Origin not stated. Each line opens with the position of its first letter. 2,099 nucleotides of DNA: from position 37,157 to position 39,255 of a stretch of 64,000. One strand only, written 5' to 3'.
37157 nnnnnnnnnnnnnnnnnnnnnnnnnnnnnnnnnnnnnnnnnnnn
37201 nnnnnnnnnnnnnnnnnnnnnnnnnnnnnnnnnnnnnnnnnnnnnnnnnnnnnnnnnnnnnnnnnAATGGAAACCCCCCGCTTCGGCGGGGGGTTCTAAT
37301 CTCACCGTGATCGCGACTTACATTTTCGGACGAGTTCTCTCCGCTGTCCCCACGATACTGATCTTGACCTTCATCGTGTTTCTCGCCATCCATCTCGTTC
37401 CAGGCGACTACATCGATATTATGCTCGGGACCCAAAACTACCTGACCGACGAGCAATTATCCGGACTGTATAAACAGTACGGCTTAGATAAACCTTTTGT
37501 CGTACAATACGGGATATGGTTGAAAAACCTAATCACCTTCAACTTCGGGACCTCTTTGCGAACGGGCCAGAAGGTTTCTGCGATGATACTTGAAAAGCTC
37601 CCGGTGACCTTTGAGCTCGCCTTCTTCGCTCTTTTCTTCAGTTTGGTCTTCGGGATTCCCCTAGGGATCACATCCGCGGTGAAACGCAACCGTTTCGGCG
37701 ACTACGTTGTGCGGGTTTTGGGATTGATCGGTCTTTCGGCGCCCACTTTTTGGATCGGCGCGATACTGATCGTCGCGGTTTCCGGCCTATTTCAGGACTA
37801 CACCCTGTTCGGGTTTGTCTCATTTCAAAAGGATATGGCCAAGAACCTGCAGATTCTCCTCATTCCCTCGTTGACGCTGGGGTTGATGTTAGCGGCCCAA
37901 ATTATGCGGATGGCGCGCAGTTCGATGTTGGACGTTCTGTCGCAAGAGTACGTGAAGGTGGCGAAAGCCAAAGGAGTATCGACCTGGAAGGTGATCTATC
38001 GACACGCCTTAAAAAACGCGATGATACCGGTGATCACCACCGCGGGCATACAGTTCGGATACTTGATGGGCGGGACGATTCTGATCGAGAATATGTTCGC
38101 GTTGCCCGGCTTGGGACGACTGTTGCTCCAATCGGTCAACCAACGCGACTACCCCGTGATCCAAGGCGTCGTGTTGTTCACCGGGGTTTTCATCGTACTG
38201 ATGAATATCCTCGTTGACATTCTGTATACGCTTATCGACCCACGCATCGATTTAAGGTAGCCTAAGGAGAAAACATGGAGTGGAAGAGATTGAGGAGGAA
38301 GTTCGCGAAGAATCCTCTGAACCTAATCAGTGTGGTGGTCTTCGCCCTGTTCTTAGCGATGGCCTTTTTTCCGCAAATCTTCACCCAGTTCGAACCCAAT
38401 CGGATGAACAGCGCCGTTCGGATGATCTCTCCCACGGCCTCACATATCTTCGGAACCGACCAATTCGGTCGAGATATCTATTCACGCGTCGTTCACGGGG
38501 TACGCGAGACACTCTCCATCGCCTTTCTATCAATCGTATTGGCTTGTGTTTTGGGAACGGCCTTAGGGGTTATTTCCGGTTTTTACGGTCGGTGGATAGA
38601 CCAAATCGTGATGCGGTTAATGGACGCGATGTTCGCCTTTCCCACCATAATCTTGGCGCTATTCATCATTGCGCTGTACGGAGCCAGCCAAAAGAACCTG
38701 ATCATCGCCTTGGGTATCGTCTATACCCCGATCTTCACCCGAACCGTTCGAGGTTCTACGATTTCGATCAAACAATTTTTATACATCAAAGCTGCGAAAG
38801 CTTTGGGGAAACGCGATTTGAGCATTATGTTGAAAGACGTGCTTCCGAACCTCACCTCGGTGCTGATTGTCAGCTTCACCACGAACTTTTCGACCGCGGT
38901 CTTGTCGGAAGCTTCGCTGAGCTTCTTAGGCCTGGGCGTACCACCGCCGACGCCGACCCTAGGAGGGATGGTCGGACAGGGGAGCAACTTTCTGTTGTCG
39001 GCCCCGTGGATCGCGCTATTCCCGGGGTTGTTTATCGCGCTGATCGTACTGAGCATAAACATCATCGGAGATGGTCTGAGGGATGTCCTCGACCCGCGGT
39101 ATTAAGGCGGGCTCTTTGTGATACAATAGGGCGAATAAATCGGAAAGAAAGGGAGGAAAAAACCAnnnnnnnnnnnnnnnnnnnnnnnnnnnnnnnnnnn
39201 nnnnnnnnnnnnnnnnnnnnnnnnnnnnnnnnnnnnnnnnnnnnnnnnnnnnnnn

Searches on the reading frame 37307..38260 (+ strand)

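Call 84: search_protein_families(library=pfam, proteins=[window:37307-38260:+], max_evalue=0.000001)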
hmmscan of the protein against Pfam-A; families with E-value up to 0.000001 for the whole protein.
window:37307-38260:+ (317 aa): 2 families
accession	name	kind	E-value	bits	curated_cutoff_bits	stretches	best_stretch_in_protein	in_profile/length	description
PF00528.27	BPD_transp_1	-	6.3e-46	156.9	26.4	1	116-314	1-182/184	Binding-protein-dependent transport system inner membrane component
PF19300.4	BPD_transp_1_N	-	4.8e-11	43.3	23.8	1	4-105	3-114/114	Binding-prot-dependent transport system membrane comp, N-term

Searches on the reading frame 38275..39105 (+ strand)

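Call 84: search_protein_families(library=pfam, proteins=[window:38275-39105:+], max_evalue=0.000001)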
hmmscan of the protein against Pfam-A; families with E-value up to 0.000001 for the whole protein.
window:38275-39105:+ (276 aa): 2 families
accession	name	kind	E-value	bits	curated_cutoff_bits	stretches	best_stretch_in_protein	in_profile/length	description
PF00528.27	BPD_transp_1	-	2.1e-27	96.5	26.4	1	94-275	1-181/184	Binding-protein-dependent transport system inner membrane component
PF12911.12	OppC_N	-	2.7e-07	30.8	23.9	1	3-47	3-47/53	N-terminal TM domain of oligopeptide transport permease C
